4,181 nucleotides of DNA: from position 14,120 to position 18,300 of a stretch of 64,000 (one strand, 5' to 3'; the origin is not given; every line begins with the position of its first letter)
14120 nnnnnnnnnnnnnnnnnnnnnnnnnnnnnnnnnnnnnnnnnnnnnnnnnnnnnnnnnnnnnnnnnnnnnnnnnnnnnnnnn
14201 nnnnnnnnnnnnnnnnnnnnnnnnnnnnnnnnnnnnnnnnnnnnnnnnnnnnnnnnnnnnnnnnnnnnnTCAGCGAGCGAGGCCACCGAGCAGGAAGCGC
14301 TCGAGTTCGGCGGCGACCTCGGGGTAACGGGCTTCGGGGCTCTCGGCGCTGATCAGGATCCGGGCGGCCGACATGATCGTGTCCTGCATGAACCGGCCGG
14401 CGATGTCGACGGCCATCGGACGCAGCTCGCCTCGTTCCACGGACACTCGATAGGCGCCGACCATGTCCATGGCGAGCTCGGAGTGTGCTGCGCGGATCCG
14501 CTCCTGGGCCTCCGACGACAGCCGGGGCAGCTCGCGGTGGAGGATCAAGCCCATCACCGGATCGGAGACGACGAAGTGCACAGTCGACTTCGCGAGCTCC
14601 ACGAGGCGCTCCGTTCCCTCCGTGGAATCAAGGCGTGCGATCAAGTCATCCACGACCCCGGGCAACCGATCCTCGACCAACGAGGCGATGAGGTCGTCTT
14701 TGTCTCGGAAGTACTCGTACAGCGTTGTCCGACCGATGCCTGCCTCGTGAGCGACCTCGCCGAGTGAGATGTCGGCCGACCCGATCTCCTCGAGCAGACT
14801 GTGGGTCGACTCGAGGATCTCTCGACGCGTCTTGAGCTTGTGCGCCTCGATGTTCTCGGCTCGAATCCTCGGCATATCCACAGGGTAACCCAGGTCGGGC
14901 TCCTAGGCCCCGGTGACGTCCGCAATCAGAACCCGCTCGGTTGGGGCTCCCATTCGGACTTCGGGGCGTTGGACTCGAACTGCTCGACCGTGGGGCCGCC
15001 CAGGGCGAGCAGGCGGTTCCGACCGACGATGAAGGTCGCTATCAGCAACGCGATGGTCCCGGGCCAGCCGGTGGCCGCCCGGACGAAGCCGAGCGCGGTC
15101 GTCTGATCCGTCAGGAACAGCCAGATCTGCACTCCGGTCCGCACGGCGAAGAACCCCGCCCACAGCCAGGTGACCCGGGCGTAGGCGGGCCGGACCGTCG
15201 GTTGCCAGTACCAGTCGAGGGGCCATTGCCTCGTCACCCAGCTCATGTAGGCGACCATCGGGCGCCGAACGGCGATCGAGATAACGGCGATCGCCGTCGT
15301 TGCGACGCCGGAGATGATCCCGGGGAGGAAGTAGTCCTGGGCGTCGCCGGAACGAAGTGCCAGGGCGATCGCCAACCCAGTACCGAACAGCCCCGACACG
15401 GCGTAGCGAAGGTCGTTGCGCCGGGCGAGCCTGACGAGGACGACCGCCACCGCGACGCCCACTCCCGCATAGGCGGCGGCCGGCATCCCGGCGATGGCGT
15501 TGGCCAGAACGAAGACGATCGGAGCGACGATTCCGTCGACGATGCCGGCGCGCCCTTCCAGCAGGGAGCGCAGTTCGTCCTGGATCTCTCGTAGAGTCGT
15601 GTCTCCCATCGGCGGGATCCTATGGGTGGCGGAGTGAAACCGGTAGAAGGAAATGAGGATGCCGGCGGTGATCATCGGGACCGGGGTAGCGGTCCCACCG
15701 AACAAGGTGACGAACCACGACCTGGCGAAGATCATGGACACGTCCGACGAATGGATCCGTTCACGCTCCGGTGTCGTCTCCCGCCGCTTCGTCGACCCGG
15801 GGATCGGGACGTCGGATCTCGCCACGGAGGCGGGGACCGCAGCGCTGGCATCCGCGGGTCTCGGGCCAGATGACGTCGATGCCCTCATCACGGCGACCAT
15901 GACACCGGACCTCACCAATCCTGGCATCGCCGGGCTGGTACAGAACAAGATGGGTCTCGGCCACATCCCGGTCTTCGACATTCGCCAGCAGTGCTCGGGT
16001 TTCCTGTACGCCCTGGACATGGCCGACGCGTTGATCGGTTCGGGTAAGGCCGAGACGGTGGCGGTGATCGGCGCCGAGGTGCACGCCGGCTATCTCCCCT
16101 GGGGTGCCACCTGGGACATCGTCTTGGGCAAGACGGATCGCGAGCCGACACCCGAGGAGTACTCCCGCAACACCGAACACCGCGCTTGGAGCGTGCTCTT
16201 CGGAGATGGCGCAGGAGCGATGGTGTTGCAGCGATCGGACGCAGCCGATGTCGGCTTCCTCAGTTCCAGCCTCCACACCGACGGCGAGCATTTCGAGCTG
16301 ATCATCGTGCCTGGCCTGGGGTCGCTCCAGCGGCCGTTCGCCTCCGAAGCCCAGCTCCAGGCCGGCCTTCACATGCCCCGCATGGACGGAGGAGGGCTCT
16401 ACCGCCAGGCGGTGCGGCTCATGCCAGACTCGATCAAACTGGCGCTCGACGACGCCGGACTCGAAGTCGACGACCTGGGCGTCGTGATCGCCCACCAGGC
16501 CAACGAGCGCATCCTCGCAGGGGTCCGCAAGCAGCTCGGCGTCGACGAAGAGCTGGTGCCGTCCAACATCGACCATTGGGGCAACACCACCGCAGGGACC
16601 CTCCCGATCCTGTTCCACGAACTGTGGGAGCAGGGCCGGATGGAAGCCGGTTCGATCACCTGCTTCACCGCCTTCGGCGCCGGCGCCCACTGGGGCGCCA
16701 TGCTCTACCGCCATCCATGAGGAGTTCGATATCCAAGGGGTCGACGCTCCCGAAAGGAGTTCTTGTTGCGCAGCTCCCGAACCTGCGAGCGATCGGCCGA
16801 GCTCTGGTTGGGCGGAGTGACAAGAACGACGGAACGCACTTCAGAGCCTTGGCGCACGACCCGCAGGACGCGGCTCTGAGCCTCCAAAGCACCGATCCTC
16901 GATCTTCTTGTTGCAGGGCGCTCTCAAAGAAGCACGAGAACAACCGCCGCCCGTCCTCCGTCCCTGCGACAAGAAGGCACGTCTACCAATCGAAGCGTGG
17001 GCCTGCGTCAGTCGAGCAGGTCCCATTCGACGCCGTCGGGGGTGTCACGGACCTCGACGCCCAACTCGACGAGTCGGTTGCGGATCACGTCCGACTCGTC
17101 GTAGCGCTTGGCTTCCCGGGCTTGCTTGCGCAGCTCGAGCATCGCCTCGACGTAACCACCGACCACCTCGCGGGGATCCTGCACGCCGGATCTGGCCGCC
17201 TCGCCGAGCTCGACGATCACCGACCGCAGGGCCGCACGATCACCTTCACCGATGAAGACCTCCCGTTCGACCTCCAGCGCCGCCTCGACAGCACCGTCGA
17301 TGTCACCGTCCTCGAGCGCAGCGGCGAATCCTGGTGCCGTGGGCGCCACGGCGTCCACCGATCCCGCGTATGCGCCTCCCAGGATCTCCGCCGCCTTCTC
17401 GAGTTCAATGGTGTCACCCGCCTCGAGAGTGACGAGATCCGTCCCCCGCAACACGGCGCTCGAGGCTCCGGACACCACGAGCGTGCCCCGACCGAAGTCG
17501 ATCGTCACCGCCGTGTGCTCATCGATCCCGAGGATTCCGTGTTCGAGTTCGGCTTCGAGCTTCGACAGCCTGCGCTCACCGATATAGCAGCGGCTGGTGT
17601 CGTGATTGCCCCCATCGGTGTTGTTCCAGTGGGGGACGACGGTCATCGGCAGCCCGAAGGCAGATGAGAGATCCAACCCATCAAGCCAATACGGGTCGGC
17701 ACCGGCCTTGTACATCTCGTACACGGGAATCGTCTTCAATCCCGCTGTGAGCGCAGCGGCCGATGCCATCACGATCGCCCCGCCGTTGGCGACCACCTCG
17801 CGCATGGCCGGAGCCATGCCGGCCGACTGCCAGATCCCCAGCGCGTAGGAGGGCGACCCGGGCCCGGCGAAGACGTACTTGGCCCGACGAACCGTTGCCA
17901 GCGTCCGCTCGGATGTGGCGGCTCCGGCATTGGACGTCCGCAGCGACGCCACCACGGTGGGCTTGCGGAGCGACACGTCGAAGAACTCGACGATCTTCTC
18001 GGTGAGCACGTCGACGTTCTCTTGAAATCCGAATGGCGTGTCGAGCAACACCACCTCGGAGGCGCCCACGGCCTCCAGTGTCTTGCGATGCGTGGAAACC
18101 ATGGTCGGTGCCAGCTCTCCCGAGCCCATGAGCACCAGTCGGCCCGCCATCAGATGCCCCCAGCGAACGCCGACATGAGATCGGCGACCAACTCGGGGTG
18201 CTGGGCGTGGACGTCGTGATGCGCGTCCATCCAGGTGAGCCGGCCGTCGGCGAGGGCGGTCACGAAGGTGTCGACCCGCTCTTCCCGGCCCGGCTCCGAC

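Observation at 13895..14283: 371-bp MITE-like or structured element between ppk and the TetR gene, built from opposed arrays of a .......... decamer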

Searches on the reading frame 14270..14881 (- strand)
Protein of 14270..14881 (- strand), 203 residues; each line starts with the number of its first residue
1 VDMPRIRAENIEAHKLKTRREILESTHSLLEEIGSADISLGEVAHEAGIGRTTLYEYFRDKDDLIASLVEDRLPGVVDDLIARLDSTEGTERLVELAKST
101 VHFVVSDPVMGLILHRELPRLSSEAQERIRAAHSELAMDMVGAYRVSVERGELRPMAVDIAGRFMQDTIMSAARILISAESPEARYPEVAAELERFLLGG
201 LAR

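Call 8: search_protein_families(library=pfam, proteins=[window:14270-14881:-])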
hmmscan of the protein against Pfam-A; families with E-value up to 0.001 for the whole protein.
window:14270-14881:- (203 aa): 2 families
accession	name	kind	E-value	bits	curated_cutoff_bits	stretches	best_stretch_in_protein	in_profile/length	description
PF00440.29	TetR_N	-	7.1e-10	39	24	1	22-67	1-46/47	Bacterial regulatory proteins, tetR family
PF17932.6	TetR_C_24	-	2.5e-06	28.1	26.4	1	88-170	3-85/114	Tetracyclin repressor-like, C-terminal domain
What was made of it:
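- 14270..14881 (-): TetR/AcrR-family regulator gene, the upstream neighbour. Pfam TetR_N and TetR_C_24 (call 8).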

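Call 15: find_homologous_proteins(query=window:14270-14881:-, max_evalue=1e-20)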
Query window:14270-14881:- (203 aa): 700 proteins with E <= 1e-20 among 1428 candidates; the best 120 are listed.
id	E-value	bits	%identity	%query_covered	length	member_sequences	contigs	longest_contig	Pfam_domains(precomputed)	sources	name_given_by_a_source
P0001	2.3e-119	414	100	99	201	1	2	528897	PF00440.30,PF17932.7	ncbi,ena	-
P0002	1.2e-111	389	93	99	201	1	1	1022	PF00440.30,PF17932.7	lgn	-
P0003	7.8e-110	383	91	100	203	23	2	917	PF00440.30,PF17932.7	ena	-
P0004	4.6e-109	381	91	99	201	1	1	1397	PF00440.30,PF17932.7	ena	-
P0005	3.6e-108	378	92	99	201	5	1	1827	PF00440.30,PF17932.7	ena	-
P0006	3.4e-107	375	89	99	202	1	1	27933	PF00440.30,PF17932.7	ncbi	-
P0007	3.1e-106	371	89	98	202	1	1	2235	PF00440.30,PF17932.7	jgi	jgi:AcrR family transcriptional regulator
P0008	2.4e-103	362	87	98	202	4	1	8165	PF00440.30,PF17932.7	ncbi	-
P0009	2.2e-101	356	84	98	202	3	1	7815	PF00440.30,PF17932.7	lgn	-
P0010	6.1e-101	354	84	98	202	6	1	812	PF00440.30,PF17932.7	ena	-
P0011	1.1e-96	340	83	99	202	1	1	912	PF00440.30,PF17932.7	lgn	-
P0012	5.7e-93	328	80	99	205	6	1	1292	PF00440.30,PF17932.7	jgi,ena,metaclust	metaclust:\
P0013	2.3e-90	320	78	99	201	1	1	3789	PF00440.30,PF17932.7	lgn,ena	-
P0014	2.0e-89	317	78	99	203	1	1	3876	PF00440.30,PF17932.7,PF21351.3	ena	-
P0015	6.8e-89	315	76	99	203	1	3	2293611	PF00440.30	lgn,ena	-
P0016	9.4e-82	292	75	91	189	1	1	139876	PF00440.30,PF17932.7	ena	-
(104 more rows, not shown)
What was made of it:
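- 14270..14881 (-): A 100% identical protein, P0001, is in public assemblies (call 15).
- Tried and rejected: The taxonomy 'Acidimicrobiia' rests on the names of TetR homologues at 58-66% identity (call 15).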

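Call 16: find_encoding_contigs(protein=P0001, flank=3000, max_places=4)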
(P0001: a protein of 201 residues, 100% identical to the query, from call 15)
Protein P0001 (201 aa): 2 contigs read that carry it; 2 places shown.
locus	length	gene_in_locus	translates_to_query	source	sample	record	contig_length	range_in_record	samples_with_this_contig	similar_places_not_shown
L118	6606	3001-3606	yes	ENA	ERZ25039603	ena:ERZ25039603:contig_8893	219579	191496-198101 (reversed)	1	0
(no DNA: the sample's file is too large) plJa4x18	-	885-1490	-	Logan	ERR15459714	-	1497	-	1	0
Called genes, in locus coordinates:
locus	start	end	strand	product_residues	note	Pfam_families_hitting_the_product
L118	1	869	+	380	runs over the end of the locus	PF23493:CysS_C (weak)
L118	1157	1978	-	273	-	PF08545:ACP_syn_III, PF08541:ACP_syn_III_C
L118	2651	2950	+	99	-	PF11361:DUF3159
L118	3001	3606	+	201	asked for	PF00440:TetR_N, PF17932:TetR_C_24 (weak)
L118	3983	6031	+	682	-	PF13089:PP_kinase_N, PF02503:PP_kinase, PF17941:PP_kinase_C_1, PF13091:PLDc_2 (faint), PF13090:PP_kinase_C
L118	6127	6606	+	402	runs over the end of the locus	PF02690:Na_Pi_cotrans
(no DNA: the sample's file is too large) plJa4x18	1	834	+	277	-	?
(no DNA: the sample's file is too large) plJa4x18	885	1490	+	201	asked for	PF00440:TetR_N, PF17932:TetR_C_24 (weak)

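Call 17: find_encoding_contigs(protein=P0006, flank=4000, max_places=3)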
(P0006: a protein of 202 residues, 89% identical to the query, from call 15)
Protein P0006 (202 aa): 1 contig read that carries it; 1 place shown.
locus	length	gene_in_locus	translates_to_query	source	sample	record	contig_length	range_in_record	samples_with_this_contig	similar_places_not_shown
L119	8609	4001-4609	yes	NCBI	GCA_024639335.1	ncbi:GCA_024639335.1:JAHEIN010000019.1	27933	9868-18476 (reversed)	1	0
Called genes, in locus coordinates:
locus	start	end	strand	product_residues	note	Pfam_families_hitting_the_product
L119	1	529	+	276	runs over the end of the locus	PF12146:Hydrolase_4, PF00561:Abhydrolase_1, PF12697:Abhydrolase_6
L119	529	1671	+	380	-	PF23493:CysS_C (weak)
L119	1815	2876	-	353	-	PF00108:Thiolase_N (weak), PF08545:ACP_syn_III, PF08541:ACP_syn_III_C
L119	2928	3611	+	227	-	PF11361:DUF3159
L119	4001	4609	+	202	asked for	PF17932:TetR_C_24 (faint), PF00440:TetR_N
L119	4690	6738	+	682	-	PF13089:PP_kinase_N, PF02503:PP_kinase, PF17941:PP_kinase_C_1, PF13091:PLDc_2 (faint), PF13090:PP_kinase_C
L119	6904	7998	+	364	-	PF02690:Na_Pi_cotrans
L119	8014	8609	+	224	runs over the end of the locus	PF01895:PhoU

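Call 18: find_encoding_contigs(protein=P0009, flank=4000, max_places=3)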
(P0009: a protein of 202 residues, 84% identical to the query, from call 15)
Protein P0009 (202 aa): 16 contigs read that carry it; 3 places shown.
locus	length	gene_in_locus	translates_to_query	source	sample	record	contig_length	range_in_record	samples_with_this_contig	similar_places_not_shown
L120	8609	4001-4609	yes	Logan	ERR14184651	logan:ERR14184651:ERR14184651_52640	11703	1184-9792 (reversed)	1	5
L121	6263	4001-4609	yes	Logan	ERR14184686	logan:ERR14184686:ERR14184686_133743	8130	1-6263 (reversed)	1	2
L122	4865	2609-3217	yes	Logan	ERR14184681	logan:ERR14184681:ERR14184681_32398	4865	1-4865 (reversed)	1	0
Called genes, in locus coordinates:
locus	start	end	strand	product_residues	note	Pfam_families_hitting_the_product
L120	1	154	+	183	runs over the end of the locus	PF04248:NTP_transf_9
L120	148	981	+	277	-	PF12146:Hydrolase_4, PF00561:Abhydrolase_1, PF12697:Abhydrolase_6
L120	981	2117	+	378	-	PF23493:CysS_C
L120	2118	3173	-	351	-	PF00108:Thiolase_N (weak), PF08545:ACP_syn_III, PF08541:ACP_syn_III_C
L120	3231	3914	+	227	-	PF11361:DUF3159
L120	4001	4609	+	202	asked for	PF00440:TetR_N, PF17932:TetR_C_24 (weak)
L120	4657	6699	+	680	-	PF13089:PP_kinase_N, PF02503:PP_kinase, PF17941:PP_kinase_C_1, PF13091:PLDc_2 (faint), PF13090:PP_kinase_C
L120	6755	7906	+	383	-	PF02690:Na_Pi_cotrans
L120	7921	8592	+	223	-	PF01895:PhoU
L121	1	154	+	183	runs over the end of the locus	PF04248:NTP_transf_9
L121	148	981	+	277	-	PF12146:Hydrolase_4, PF00561:Abhydrolase_1, PF12697:Abhydrolase_6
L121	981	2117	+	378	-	PF23493:CysS_C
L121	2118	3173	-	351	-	PF00108:Thiolase_N (weak), PF08545:ACP_syn_III, PF08541:ACP_syn_III_C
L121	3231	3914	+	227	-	PF11361:DUF3159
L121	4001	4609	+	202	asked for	PF00440:TetR_N, PF17932:TetR_C_24 (weak)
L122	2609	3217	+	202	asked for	PF00440:TetR_N, PF17932:TetR_C_24 (weak)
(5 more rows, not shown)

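Call 19: find_encoding_contigs(protein=P0015, flank=4000, max_places=3)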
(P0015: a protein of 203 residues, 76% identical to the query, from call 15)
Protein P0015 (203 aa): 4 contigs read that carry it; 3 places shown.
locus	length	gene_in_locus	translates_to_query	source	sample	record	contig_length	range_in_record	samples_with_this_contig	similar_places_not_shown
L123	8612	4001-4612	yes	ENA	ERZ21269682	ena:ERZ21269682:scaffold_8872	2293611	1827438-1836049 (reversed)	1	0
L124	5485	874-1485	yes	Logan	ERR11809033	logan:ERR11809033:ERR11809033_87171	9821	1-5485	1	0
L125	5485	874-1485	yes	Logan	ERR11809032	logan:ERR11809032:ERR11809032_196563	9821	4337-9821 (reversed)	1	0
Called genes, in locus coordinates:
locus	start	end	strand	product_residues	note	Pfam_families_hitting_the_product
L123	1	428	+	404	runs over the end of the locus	PF06224:AlkZ-like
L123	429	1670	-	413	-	PF02844:GARS_N, PF01071:GARS_A, PF02655:ATP-grasp_3 (weak), PF02843:GARS_C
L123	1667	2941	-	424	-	PF00709:Adenylsucc_synt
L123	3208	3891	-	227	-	PF11361:DUF3159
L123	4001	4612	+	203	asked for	PF00440:TetR_N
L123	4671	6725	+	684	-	PF13089:PP_kinase_N, PF02503:PP_kinase, PF17941:PP_kinase_C_1, PF13091:PLDc_2 (faint), PF13090:PP_kinase_C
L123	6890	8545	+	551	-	PF04389:Peptidase_M28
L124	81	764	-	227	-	PF11361:DUF3159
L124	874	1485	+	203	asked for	PF00440:TetR_N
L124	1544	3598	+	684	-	PF13089:PP_kinase_N, PF02503:PP_kinase, PF17941:PP_kinase_C_1, PF13091:PLDc_2 (faint), PF13090:PP_kinase_C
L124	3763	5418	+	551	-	PF04389:Peptidase_M28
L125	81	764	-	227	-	PF11361:DUF3159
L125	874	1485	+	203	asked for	PF00440:TetR_N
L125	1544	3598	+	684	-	PF13089:PP_kinase_N, PF02503:PP_kinase, PF17941:PP_kinase_C_1, PF13091:PLDc_2 (faint), PF13090:PP_kinase_C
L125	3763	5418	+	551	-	PF04389:Peptidase_M28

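Call 33: find_encoding_contigs(protein=P0005, flank=2500, max_places=4)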
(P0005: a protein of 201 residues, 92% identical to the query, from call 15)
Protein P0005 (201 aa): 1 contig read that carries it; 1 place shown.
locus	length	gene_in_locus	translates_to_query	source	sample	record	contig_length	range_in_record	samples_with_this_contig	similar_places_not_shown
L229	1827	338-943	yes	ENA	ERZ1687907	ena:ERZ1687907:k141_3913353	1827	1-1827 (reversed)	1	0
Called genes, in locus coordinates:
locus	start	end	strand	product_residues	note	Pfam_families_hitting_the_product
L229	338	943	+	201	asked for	PF00440:TetR_N, PF17932:TetR_C_24 (weak)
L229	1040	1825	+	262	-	?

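Call 34: find_encoding_contigs(protein=P0007, flank=2500, max_places=4)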
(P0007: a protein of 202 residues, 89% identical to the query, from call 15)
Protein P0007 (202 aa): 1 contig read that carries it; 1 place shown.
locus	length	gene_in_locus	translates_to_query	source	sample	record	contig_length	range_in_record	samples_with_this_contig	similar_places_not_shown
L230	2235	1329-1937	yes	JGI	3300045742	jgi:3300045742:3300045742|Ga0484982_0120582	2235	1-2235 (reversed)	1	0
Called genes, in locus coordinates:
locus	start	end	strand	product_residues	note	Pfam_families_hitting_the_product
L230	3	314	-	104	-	?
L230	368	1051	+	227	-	PF11361:DUF3159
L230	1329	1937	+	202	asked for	PF00440:TetR_N, PF17932:TetR_C_24 (weak)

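Call 35: find_encoding_contigs(protein=P0004, flank=2500, max_places=4)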
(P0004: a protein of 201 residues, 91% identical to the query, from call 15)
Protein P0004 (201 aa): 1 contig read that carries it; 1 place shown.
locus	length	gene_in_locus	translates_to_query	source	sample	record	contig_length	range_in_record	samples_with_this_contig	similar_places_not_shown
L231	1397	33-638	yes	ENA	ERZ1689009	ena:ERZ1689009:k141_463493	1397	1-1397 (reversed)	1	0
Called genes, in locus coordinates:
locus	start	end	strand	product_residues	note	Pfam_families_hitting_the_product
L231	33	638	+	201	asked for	PF00440:TetR_N, PF17932:TetR_C_24 (weak)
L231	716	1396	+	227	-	?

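Call 68: find_encoding_contigs(protein=P0002, flank=1500, max_places=3)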
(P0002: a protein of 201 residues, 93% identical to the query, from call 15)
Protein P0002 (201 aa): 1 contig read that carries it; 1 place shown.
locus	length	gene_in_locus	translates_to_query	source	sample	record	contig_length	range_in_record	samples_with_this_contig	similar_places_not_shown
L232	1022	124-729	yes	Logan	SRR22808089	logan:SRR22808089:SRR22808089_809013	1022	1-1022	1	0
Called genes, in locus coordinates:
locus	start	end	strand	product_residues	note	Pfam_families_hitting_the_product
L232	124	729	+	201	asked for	PF00440:TetR_N, PF17932:TetR_C_24 (weak)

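Call 69: find_encoding_contigs(protein=P0013, flank=2500, max_places=3)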
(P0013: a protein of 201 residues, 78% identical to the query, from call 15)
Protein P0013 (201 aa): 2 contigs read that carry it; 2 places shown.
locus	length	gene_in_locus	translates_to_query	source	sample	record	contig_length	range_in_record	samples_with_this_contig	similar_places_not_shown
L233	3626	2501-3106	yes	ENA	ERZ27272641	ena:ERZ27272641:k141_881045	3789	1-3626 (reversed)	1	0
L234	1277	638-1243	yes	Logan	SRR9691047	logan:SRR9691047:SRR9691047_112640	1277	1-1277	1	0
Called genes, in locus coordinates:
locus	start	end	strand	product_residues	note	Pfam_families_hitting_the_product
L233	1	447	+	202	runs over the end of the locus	?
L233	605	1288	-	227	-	PF11361:DUF3159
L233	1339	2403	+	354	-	PF00108:Thiolase_N, PF08545:ACP_syn_III, PF08541:ACP_syn_III_C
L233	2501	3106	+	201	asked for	PF00440:TetR_N, PF17932:TetR_C_24 (weak)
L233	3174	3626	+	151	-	?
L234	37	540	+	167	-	PF08541:ACP_syn_III_C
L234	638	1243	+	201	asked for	PF00440:TetR_N, PF17932:TetR_C_24 (weak)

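Call 70: find_encoding_contigs(protein=P0016, flank=2500, max_places=2)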
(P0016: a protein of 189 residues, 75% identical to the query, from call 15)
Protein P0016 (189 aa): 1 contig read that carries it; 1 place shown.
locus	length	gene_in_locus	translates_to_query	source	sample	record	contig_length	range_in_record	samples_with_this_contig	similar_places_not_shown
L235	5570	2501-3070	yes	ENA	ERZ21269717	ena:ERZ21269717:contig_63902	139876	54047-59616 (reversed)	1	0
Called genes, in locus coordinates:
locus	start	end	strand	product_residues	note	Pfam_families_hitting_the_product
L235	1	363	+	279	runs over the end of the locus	PF12146:Hydrolase_4, PF00561:Abhydrolase_1, PF12697:Abhydrolase_6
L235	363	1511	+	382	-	PF23493:CysS_C (weak)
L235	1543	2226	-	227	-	PF11361:DUF3159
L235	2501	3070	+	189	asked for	PF00440:TetR_N, PF17932:TetR_C_24 (weak)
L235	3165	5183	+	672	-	PF13089:PP_kinase_N, PF02503:PP_kinase, PF17941:PP_kinase_C_1, PF13091:PLDc_2 (faint), PF13090:PP_kinase_C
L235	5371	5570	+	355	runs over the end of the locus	PF02690:Na_Pi_cotrans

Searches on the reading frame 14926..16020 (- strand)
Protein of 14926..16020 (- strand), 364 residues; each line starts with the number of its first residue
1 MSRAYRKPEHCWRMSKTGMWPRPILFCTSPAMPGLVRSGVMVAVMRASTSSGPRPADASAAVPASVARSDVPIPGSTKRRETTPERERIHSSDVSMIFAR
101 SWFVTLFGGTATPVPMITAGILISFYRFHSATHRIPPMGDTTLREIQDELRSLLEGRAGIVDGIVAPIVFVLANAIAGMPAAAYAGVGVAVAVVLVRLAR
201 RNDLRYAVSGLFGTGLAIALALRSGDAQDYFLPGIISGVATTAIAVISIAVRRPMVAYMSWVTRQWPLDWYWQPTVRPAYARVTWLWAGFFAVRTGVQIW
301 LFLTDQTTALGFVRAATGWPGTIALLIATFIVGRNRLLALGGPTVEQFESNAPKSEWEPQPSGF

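Call 8: search_protein_families(library=pfam, proteins=[window:14926-16020:-])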
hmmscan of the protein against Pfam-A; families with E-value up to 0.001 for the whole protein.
window:14926-16020:- (364 aa): 1 family
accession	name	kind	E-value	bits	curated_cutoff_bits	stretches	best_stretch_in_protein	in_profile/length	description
PF11361.13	DUF3159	-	1e-41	143.3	34.2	1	156-334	3-182/188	Protein of unknown function (DUF3159)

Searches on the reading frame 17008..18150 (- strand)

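Call 62: search_protein_families(library=pfam, proteins=[window:17008-18150:-], max_evalue=0.001)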
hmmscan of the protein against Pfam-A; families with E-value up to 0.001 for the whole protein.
window:17008-18150:- (380 aa): 2 families
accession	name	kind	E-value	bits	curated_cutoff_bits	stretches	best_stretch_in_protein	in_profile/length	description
PF23493.1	CysS_C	-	6.9e-07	29.7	23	1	334-376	8-50/51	Cysteinyl-tRNA ligase anticodon binding domain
PF03575.23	Peptidase_S51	-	0.00052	20.2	23.9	1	81-218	73-199/206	Peptidase family S51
